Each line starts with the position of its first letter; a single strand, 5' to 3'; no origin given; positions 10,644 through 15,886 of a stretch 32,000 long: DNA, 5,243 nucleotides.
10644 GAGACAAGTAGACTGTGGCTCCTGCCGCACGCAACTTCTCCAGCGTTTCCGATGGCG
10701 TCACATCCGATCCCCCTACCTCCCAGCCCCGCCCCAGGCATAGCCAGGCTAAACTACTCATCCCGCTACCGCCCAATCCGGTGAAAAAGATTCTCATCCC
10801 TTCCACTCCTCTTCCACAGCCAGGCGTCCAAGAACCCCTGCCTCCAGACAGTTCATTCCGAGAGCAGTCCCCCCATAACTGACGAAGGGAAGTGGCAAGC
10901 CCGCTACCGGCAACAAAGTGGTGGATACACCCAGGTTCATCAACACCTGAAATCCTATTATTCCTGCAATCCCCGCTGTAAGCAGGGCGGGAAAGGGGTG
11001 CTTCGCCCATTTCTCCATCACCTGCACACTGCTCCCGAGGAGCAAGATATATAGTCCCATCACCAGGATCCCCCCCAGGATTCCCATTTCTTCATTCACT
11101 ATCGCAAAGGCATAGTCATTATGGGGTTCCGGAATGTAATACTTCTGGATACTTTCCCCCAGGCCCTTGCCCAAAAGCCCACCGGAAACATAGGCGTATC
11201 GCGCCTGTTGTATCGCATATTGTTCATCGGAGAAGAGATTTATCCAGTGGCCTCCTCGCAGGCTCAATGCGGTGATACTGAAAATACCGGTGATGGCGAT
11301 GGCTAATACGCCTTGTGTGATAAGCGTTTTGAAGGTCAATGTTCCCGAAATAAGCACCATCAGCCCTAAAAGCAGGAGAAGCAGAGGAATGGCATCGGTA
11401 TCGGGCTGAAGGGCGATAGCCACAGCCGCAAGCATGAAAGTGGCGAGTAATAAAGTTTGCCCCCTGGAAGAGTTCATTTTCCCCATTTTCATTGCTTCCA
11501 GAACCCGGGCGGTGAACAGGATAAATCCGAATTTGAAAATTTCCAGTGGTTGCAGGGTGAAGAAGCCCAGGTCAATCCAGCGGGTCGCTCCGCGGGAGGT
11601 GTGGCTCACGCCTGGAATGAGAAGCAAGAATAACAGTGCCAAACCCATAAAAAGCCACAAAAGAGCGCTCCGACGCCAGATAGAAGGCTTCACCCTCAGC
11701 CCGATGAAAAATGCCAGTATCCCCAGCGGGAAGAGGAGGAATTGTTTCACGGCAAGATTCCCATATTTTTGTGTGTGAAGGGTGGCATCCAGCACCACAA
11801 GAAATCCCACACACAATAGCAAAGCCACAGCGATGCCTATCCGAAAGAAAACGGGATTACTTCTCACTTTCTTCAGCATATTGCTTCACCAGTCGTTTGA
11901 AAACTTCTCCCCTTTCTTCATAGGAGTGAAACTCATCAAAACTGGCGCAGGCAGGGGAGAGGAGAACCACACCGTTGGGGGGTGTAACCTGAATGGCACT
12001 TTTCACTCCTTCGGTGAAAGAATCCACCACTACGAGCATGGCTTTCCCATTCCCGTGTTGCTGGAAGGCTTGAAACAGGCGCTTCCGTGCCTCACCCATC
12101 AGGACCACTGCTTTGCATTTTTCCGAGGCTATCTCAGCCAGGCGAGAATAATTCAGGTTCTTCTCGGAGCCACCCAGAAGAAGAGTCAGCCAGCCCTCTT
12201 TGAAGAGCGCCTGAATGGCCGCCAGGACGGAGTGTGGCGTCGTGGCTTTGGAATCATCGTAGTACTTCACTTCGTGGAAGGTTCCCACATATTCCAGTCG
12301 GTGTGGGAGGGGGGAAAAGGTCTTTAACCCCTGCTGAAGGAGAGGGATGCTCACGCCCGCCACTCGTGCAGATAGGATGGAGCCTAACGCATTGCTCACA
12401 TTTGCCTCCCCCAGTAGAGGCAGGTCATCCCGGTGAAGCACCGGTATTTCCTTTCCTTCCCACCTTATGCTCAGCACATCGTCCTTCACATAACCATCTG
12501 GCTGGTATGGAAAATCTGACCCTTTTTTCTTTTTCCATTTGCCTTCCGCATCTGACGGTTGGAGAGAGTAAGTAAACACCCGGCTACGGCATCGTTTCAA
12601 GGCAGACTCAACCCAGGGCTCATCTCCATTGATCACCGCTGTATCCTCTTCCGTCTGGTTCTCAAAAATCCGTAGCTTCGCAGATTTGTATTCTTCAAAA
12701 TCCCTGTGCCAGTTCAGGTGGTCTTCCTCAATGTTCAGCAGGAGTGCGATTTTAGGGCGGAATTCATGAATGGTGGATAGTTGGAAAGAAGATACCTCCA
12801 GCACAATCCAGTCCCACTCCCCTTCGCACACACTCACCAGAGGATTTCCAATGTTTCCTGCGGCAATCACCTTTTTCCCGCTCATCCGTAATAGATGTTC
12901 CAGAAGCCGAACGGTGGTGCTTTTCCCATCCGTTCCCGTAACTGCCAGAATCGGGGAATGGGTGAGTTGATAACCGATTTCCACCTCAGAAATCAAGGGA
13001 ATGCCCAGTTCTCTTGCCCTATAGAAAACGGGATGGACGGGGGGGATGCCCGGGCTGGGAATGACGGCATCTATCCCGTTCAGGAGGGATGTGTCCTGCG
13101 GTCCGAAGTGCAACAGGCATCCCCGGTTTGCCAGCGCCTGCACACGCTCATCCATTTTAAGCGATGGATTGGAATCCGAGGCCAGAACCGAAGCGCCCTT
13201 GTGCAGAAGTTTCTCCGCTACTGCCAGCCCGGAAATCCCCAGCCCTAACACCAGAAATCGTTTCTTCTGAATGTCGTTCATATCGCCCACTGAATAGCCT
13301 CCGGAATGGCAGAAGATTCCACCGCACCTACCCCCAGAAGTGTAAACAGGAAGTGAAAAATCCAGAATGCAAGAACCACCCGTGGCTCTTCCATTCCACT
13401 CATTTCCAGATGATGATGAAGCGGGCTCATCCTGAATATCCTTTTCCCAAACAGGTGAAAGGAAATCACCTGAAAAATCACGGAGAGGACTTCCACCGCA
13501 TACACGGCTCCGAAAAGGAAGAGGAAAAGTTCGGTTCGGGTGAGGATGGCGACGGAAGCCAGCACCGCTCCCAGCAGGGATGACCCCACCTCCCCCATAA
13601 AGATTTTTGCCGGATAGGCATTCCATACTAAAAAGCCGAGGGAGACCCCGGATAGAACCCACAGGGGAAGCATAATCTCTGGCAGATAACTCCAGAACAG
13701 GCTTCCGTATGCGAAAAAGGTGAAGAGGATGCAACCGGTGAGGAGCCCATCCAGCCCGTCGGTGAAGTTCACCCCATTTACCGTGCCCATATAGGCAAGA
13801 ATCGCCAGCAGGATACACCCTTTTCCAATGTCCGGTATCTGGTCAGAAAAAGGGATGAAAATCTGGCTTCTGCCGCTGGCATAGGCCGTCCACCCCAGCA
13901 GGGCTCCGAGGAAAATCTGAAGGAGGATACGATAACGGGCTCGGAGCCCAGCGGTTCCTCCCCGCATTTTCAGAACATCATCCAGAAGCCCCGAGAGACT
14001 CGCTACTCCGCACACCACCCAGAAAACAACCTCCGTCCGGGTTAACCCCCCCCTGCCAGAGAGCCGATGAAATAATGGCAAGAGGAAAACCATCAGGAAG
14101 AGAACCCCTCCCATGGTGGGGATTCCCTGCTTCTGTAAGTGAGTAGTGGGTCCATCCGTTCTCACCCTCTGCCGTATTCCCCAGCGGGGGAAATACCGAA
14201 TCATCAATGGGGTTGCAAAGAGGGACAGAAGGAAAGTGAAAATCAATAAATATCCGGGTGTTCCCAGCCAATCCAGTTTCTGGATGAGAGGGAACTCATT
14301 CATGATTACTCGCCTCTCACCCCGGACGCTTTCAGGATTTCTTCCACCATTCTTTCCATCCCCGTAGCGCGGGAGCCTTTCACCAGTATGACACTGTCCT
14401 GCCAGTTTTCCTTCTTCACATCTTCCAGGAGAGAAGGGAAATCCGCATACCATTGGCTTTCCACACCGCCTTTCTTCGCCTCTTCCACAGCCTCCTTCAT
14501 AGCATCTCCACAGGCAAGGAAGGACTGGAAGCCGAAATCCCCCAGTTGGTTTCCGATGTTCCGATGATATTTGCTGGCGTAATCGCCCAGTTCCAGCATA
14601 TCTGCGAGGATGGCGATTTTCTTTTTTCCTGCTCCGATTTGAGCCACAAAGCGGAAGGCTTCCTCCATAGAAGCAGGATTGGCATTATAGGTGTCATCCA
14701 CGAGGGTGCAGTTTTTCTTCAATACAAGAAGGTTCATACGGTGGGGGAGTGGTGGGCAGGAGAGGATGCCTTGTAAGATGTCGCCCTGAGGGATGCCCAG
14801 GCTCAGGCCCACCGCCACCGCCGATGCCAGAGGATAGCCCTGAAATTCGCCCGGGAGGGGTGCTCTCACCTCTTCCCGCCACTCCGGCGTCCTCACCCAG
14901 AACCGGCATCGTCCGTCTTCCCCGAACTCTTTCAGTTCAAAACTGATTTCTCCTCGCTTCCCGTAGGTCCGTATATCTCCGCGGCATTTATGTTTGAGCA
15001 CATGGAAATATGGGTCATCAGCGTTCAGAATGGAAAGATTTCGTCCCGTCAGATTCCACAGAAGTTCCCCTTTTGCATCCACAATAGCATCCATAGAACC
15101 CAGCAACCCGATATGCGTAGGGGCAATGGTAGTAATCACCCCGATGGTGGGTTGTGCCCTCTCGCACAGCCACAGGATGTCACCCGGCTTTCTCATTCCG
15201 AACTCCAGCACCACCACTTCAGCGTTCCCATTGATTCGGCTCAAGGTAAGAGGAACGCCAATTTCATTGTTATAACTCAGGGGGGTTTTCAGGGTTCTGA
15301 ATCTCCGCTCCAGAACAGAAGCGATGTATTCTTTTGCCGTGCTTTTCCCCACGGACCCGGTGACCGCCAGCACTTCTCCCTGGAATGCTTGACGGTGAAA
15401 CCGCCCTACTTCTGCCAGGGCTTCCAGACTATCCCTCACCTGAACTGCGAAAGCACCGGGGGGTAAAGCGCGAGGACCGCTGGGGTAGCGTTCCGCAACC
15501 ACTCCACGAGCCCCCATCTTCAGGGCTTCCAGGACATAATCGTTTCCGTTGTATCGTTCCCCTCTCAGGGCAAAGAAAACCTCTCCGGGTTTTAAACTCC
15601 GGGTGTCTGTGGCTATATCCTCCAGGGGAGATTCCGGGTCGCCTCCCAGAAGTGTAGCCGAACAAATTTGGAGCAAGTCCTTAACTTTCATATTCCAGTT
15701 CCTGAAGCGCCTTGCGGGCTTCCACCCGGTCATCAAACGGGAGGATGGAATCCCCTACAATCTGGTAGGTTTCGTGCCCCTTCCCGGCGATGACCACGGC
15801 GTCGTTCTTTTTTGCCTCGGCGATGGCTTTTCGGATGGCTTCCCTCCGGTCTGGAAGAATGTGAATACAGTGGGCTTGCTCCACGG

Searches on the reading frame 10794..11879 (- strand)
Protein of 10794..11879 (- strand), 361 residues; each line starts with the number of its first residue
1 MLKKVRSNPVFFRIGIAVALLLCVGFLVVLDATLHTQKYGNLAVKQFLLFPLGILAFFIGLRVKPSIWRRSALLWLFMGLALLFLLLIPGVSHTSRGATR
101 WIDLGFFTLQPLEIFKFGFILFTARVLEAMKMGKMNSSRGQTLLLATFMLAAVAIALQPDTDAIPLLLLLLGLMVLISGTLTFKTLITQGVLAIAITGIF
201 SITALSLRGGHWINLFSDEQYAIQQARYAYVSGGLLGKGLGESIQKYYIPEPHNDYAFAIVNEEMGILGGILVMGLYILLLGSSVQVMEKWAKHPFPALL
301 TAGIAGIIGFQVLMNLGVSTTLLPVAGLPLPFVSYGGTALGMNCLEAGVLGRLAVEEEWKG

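Call 84: search_protein_families(library=pfam, proteins=[window:10794-11879:-], max_evalue=1e-8)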
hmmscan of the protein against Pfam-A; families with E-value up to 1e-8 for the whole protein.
window:10794-11879:- (361 aa): 1 family
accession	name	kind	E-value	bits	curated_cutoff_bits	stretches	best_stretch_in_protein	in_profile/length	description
PF01098.24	FTSW_RODA_SPOVE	-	2.1e-68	231.4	26.4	1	17-357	6-354/356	Cell cycle protein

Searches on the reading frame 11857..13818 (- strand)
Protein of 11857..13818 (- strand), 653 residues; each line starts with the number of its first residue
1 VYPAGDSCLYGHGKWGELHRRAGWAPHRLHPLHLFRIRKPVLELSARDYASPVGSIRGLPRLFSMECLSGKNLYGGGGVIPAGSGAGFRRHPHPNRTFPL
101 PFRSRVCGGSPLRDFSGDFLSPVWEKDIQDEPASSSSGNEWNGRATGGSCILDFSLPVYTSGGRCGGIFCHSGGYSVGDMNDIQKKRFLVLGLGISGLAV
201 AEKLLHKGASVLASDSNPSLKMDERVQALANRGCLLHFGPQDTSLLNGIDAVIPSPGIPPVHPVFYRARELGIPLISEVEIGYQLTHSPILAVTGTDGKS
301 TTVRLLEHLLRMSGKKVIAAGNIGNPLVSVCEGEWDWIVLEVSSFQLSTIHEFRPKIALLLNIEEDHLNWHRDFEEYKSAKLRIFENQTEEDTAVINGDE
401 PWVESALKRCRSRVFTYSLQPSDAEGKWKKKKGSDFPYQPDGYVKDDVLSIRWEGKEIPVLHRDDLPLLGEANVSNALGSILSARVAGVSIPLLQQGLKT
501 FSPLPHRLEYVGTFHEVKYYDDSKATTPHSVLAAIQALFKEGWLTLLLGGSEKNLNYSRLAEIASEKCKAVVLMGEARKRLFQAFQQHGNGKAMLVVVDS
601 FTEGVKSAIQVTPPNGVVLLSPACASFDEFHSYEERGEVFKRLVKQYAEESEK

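Call 84: search_protein_families(library=pfam, proteins=[window:11857-13818:-], max_evalue=1e-8)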
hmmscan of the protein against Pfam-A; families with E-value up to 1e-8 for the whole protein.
window:11857-13818:- (653 aa): 3 families
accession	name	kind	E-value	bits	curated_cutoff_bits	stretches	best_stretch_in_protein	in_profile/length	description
PF08245.18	Mur_ligase_M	-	1.8e-30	106.8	24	1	293-483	1-199/200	Mur ligase middle domain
PF02875.26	Mur_ligase_C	-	7.6e-12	46.6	28.4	1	506-624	1-127/127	Mur ligase, glutamate ligase domain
PF21799.2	MurD-like_N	-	1.2e-11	45.2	27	1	187-276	2-87/88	Mur ligase MurD-like, N-terminal domain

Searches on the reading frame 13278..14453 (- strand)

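Call 90: search_protein_families(library=pfam, proteins=[window:13278-14453:-], max_evalue=0.00001)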
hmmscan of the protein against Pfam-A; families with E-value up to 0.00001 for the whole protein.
window:13278-14453:- (391 aa): 1 family
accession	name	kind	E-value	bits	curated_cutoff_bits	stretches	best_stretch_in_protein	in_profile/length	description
PF00953.26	Glycos_transf_4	-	3.3e-29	102.4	27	1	144-304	4-158/160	Glycosyl transferase family 4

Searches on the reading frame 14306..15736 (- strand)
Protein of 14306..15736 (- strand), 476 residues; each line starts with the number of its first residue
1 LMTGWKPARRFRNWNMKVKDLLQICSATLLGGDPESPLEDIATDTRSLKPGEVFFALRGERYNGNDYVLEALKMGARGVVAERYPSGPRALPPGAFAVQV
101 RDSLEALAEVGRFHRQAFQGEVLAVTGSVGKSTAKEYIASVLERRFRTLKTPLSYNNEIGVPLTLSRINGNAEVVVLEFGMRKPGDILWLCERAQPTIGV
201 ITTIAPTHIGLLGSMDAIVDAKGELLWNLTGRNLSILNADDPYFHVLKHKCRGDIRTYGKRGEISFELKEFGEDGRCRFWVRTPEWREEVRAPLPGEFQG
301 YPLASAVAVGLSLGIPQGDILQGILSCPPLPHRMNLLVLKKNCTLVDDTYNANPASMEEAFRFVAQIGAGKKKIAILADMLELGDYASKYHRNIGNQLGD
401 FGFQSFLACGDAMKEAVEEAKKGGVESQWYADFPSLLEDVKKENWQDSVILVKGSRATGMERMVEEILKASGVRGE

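Call 90: search_protein_families(library=pfam, proteins=[window:14306-15736:-], max_evalue=0.00001)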
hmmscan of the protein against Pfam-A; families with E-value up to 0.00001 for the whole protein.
window:14306-15736:- (476 aa): 2 families
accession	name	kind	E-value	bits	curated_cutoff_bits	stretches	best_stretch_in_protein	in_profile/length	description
PF08245.18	Mur_ligase_M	-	8.9e-33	114.4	24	1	125-309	1-199/200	Mur ligase middle domain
PF02875.26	Mur_ligase_C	-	3.5e-14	54.2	28.4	1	332-456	1-127/127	Mur ligase, glutamate ligase domain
